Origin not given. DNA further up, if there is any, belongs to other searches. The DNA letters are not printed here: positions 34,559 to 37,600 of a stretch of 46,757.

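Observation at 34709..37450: Single 913-aa nuclease-NTPase gene fills the P4-like satellite's variable cargo slot: candidate undescribed antiviral system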

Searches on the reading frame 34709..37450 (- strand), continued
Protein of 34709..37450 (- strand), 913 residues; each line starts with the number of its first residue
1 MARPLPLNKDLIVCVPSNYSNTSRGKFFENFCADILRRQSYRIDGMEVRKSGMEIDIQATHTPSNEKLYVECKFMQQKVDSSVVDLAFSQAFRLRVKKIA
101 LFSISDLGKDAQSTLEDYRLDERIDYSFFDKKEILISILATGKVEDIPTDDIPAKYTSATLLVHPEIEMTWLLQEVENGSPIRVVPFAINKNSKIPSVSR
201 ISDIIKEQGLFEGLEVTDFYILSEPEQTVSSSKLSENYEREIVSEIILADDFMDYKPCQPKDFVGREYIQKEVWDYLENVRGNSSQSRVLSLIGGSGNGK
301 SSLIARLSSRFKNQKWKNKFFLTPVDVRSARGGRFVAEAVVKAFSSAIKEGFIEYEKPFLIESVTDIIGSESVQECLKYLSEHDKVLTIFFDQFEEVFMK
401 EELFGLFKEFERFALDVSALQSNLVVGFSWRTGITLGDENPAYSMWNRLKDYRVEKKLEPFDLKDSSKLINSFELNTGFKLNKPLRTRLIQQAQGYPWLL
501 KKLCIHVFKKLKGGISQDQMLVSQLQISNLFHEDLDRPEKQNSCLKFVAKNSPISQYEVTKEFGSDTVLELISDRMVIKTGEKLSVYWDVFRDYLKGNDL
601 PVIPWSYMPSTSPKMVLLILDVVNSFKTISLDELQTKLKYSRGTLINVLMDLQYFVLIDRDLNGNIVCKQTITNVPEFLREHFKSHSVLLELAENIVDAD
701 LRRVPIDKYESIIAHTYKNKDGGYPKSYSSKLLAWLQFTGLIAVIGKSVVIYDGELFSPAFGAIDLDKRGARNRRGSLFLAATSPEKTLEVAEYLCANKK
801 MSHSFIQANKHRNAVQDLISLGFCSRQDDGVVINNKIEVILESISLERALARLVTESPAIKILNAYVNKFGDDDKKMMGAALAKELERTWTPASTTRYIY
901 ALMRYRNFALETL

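Call 21: search_solved_structures(query=A1, max_evalue=1, show_alignments=0)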
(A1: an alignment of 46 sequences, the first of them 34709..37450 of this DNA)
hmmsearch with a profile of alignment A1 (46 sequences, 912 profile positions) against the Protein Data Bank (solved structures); distinct sequences matched with E-value up to 1: 25.
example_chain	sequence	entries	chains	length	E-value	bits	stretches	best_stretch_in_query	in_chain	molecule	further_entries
2d1h_A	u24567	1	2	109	0.0046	18.3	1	616-684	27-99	109aa long hypothetical transcriptional regulator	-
1y88_A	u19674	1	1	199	0.024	15.9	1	29-114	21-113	Hypothetical protein AF1548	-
8wtm_A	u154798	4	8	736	0.026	15.8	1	268-308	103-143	ABC transporter G family member 16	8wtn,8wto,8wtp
8zpx_B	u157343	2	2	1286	0.046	14.9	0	283-307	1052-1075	ABC transporter B family member 1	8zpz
8zq4_B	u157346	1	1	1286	0.046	14.9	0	283-307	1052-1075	ABC transporter B family member 1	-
9juj_A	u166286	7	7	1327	0.05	14.8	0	283-307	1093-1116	ABC transporter B family member 1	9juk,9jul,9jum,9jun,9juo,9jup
8jke_I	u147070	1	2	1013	0.05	14.8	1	253-308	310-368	Regulatory protein AfsR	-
8k60_I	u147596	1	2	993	0.056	14.7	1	253-308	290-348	Regulatory protein AfsR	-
2wte_A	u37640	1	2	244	0.058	14.6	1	614-669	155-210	CSA3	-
6wxq_B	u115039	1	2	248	0.06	14.6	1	614-669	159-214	CRISPR-associated transcription factor Csa3 (Type I-A)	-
4u7b_A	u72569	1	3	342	0.064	14.5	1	618-792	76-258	Mariner Mos1 transposase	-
6w11_B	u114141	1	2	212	0.068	14.4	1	614-663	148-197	CRISPR locus-related putative DNA-binding protein Csa3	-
3hos_A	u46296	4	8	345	0.09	14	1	618-791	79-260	Transposable element mariner, complete cds | Mariner Mos1 transposase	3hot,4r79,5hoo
6n9l_A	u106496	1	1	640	0.11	13.7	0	273-300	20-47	UvrABC system protein A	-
2j3e_A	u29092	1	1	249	0.18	13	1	264-303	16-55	T7I23.11 PROTEIN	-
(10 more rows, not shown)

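Call 33: predict_structure(alignment_id=A1)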
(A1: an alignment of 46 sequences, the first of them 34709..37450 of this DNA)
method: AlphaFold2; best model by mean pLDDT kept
length: 913 residues; sequences in the alignment: 46
mean_pLDDT: 83.8   pTM: 0.62
mean pLDDT of the five models: 83.8, 83.3, 83.1, 82.6, 80.0
residues with pLDDT >= 90: 276; 70-90: 558; 50-70: 52; < 50: 27
segments of 3 or more residues with pLDDT < 50: 223-238, 766-775
pLDDT, mean of each block of 10 residues (from residue 1): 71 90 91 92 87 84 91 86 89 88 87 89 89 91 83 85 90 86 84 75 86 78 41 43 78 78 85 95 91 86 91 89 91 87 94 90 86 94 96 82 85 90 94 73 88 90 87 88 81 82 87 78 62 82 90 85 90 78 75 74 69 87 87 88 83 82 80 82 85 84 88 80 76 89 86 77 56 57 94 92 90 91 81 81 90 88 87 85 85 89 94 92
secondary structure, 60 per line:
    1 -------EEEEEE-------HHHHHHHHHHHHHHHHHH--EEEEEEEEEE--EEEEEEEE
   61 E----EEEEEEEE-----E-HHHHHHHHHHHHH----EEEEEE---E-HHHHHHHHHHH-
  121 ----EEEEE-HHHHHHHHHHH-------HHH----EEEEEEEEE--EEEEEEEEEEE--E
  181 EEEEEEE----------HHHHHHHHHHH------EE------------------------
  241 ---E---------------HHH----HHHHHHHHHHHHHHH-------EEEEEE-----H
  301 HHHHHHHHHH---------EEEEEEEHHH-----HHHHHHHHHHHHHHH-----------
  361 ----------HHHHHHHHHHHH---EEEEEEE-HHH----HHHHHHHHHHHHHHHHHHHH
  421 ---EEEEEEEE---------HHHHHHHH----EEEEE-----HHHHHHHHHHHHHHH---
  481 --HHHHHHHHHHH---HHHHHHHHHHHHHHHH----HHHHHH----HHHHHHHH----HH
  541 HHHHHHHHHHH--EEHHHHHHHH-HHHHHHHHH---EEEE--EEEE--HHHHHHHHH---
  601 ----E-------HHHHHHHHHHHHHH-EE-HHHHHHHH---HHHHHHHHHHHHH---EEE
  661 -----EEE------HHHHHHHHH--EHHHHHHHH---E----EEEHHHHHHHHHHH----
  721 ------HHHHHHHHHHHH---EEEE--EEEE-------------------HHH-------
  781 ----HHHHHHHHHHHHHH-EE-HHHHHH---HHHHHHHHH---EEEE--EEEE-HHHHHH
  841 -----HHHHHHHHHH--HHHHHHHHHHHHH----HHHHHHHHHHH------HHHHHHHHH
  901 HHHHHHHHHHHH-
elements in order (helices of 4 or more, strands of 3 or more residues): E8-13 H21-38 E41-50 E53-61 E66-73 H81-93 E98-103 H109-119 E125-129 H131-141 E156-164 E167-177 E180-187 H198-208 H267-281 E289-294 H300-310 E320-326 H335-349 H371-382 E386-392 H401-420 E424-431 H441-448 E453-457 H463-477 H483-493 H497-512 H517-522 H527-534 H539-551 H556-563 H565-573 E577-580 E583-586 H589-597 H613-626 H631-638 H642-654 E658-660 E666-668 H675-683 H687-694 E703-705 H706-716 H727-738 E742-745 E748-751 H785-798 H803-808 H812-820 E824-827 E830-833 H835-840 H846-855 H858-870 H875-885 H892-912

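Call 35: fold_search(model_id=the predicted structure, library=pdb)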
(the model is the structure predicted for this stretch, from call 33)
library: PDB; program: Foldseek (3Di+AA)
matches with E <= 10: 1610; with E <= 0.001: 281
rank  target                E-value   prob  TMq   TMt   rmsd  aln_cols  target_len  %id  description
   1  8dgf_B                1.6e-10  1.00  0.20  0.13  26.4      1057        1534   13  Avs4 bound to phage PhiV-1 portal (released 2022-08-03)
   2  2qen                  1.1e-08  1.00  0.22  0.51  10.3       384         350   16  The walker-type atpase paby2304 of pyrococcus abyssi (released 2008-07-01)
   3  8efv_C                4.2e-07  1.00  0.19  0.49   9.6       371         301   13  Structure of single homo-hexameric Holliday junction ATP-dependent DNA helicase RuvB motor (released 2023-05-10)
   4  2fna_A                4.4e-07  1.00  0.20  0.43  11.2       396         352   14  Crystal structure of an archaeal aaa+ atpase (sso1545) from sulfolobus solfataricus p2 at 2.00 A resolution (released 2006-02-07)
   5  8efy_C                8.3e-07  1.00  0.18  0.46   9.5       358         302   12  Structure of double homo-hexameric AAA+ ATPase RuvB motors (released 2023-05-10)
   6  8efy_K                1.2e-06  1.00  0.19  0.47   9.5       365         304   12  Structure of double homo-hexameric AAA+ ATPase RuvB motors (released 2023-05-10)
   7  1in4                  1.3e-06  1.00  0.21  0.51   8.5       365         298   15  THERMOTOGA MARITIMA RUVB HOLLIDAY JUNCTION BRANCH MIGRATION MOTOR (released 2001-08-08)
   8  1in8                  1.6e-06  1.00  0.21  0.51   8.5       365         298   15  THERMOTOGA MARITIMA RUVB T158V (released 2001-08-08)
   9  2qby_A                2.4e-06  1.00  0.21  0.42  10.7       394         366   14  Crystal structure of a heterodimer of Cdc6/Orc1 initiators bound to origin DNA (from S. solfataricus) (released 2007-09-11)
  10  8efv_B                3.2e-06  1.00  0.19  0.45   9.3       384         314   11  Structure of single homo-hexameric Holliday junction ATP-dependent DNA helicase RuvB motor (released 2023-05-10)
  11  1in5                  3.7e-06  1.00  0.20  0.49   8.5       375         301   15  THERMOGOTA MARITIMA RUVB A156S MUTANT (released 2001-08-08)
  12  2v1u_A                4.1e-06  1.00  0.22  0.45  11.9       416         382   13  STRUCTURE OF THE AEROPYRUM PERNIX ORC1 PROTEIN IN COMPLEX WITH DNA (released 2007-09-18)
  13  7x5b                  4.5e-06  1.00  0.16  0.39  21.1       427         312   12  Crystal structure of RuvB (released 2023-03-08)
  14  1iqp_A                4.7e-06  1.00  0.18  0.41  18.4       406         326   14  Crystal Structure of the Clamp Loader Small Subunit from Pyrococcus furiosus (released 2001-09-19)
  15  1in7                  5.2e-06  1.00  0.20  0.47   8.5       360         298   16  THERMOTOGA MARITIMA RUVB R170A (released 2001-08-08)
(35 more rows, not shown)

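Call 55: find_encoding_contigs(protein=P0029, flank=10000, max_places=2)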
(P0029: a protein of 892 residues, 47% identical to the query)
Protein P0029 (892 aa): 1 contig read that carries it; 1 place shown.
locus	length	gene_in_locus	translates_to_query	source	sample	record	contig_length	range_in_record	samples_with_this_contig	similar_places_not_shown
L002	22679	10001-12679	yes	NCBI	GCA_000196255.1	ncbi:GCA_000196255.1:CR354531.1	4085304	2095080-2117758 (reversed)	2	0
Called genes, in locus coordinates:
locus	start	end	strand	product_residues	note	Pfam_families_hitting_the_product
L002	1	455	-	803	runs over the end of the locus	PF12156:ATPase-cat_bd, PF00403:HMA, PF00122:E1-E2_ATPase, PF00702:Hydrolase, PF08282:Hydrolase_3 (faint)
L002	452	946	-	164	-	PF05751:FixH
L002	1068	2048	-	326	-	PF14715:FixP_N, PF00034:Cytochrom_C, PF13442:Cytochrome_CBB3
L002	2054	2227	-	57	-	PF05545:FixQ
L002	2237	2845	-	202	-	PF02433:FixO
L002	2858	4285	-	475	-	PF00115:COX1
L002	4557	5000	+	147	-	-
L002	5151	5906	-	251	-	PF00106:adh_short, PF08659:KR, PF23441:SDR, PF13561:adh_short_C2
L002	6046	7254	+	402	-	PF08495:FIST, PF10442:FIST_C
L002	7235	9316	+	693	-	PF00512:HisKA, PF02518:HATPase_c, PF00072:Response_reg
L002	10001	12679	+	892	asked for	PF04471:Mrr_cat (weak), PF20703:nSTAND1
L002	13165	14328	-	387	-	PF13007:LZ_Tnp_IS66, PF13005:zf-IS66, PF03050:DDE_Tnp_IS66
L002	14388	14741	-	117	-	PF05717:TnpB_IS66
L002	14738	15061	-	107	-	-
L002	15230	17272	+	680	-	-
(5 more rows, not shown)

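Call 56: find_encoding_contigs(protein=P0002, flank=10000, max_places=2)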
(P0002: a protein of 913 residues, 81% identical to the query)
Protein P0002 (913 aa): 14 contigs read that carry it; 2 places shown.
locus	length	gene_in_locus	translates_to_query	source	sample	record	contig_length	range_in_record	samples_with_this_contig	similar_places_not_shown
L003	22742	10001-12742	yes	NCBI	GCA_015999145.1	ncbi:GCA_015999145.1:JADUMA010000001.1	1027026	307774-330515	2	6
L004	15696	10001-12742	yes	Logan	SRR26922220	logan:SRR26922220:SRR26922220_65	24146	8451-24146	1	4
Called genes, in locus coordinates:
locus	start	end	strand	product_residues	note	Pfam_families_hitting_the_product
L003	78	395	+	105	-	PF04363:DUF496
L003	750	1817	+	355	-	PF08240:ADH_N, PF16912:Glu_dehyd_C (faint), PF00107:ADH_zinc_N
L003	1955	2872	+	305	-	PF00532:Peripla_BP_1, PF13407:Peripla_BP_4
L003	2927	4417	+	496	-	PF00005:ABC_tran, PF13304:AAA_21 (faint), PF00005:ABC_tran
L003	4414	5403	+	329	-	PF02653:BPD_transp_2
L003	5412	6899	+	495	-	PF00370:FGGY_N, PF02782:FGGY_C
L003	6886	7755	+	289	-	PF01261:AP_endonuc_2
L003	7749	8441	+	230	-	PF00596:Aldolase_II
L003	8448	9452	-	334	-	PF00356:LacI, PF00532:Peripla_BP_1, PF13407:Peripla_BP_4, PF13377:Peripla_BP_3 (weak)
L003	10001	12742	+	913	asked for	PF04471:Mrr_cat (weak), PF20703:nSTAND1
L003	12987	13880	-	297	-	PF00126:HTH_1, PF03466:LysR_substrate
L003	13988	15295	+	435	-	PF00144:Beta-lactamase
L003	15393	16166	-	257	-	-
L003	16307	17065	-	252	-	PF00023:Ank (faint), PF12796:Ank_2 (weak)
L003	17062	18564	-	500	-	PF26362:DUF8093, PF26363:Phospholipase-like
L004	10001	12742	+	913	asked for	PF04471:Mrr_cat (weak), PF20703:nSTAND1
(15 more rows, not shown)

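Call 57: find_encoding_contigs(protein=P0035, flank=10000, max_places=2)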
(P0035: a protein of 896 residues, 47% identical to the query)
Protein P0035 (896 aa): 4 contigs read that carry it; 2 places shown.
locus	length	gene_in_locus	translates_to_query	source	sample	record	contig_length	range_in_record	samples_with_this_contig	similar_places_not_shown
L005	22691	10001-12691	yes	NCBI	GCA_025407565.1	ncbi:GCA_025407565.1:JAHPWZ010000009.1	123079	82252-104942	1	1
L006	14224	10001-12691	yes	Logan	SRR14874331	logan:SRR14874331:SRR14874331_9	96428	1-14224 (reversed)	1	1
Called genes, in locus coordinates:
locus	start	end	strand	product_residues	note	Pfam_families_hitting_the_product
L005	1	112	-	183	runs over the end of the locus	PF00507:Oxidored_q4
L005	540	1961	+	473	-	PF00990:GGDEF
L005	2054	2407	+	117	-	-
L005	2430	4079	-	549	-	PF00672:HAMP, PF00512:HisKA, PF02518:HATPase_c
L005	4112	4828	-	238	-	PF00072:Response_reg, PF00486:Trans_reg_C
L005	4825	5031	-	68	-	-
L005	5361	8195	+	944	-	PF03477:ATP-cone, PF00317:Ribonuc_red_lgN, PF02867:Ribonuc_red_lgC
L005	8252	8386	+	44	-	-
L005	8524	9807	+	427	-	PF00268:Ribonuc_red_sm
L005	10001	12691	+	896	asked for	PF13156:Mrr_cat_2 (weak), PF20703:nSTAND1 (weak), PF13191:AAA_16 (faint)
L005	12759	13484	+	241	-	-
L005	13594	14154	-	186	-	PF00440:TetR_N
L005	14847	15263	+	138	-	-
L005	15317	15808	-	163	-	PF01613:Flavin_Reduct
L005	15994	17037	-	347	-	PF01717:Meth_synt_2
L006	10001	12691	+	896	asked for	PF13156:Mrr_cat_2 (weak), PF20703:nSTAND1 (weak), PF13191:AAA_16 (faint)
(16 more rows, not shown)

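Call 58: find_encoding_contigs(protein=P0086, flank=10000, max_places=1)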
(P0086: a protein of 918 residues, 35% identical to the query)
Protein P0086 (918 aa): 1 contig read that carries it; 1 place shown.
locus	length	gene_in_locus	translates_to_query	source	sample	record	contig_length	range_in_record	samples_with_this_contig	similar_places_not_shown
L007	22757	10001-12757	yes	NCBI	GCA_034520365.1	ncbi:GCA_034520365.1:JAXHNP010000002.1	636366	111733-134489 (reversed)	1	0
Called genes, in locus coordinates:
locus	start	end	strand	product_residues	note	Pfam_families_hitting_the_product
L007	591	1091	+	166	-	-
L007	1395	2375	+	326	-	PF14337:Abi_alpha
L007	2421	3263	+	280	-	PF00069:Pkinase, PF07714:PK_Tyr_Ser-Thr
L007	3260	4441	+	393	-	-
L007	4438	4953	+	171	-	-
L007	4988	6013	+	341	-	PF13401:AAA_22 (faint)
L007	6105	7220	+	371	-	PF00534:Glycos_transf_1, PF13692:Glyco_trans_1_4, PF20706:GT4-conflict (weak)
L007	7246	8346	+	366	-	PF01522:Polysacc_deac_1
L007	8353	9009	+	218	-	PF25084:LbH_EIF2B (weak), PF25087:GMPPB_C (weak), PF14602:Hexapep_2 (faint), PF00132:Hexapep (weak)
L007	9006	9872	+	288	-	-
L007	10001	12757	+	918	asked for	PF02021:UPF0102 (faint), PF04471:Mrr_cat (weak), PF20703:nSTAND1, PF13191:AAA_16 (faint)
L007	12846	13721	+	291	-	-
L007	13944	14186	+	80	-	-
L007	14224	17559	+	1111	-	PF01555:N6_N4_Mtase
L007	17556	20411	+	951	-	PF02463:SMC_N, PF13476:AAA_23 (weak), PF13304:AAA_21 (weak)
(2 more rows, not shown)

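Call 78: search_protein_families(library=phrogs, proteins=[window:34709-37450:-], max_evalue=0.01)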
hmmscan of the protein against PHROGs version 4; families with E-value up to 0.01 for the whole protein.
window:34709-37450:- (913 aa): 0 families

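Call 86: search_dna_similar(query=window:34709-37450:-, collection=phages, mode=protein, max_rows=15)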
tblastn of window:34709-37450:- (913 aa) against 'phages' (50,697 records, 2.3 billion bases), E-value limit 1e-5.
No match.
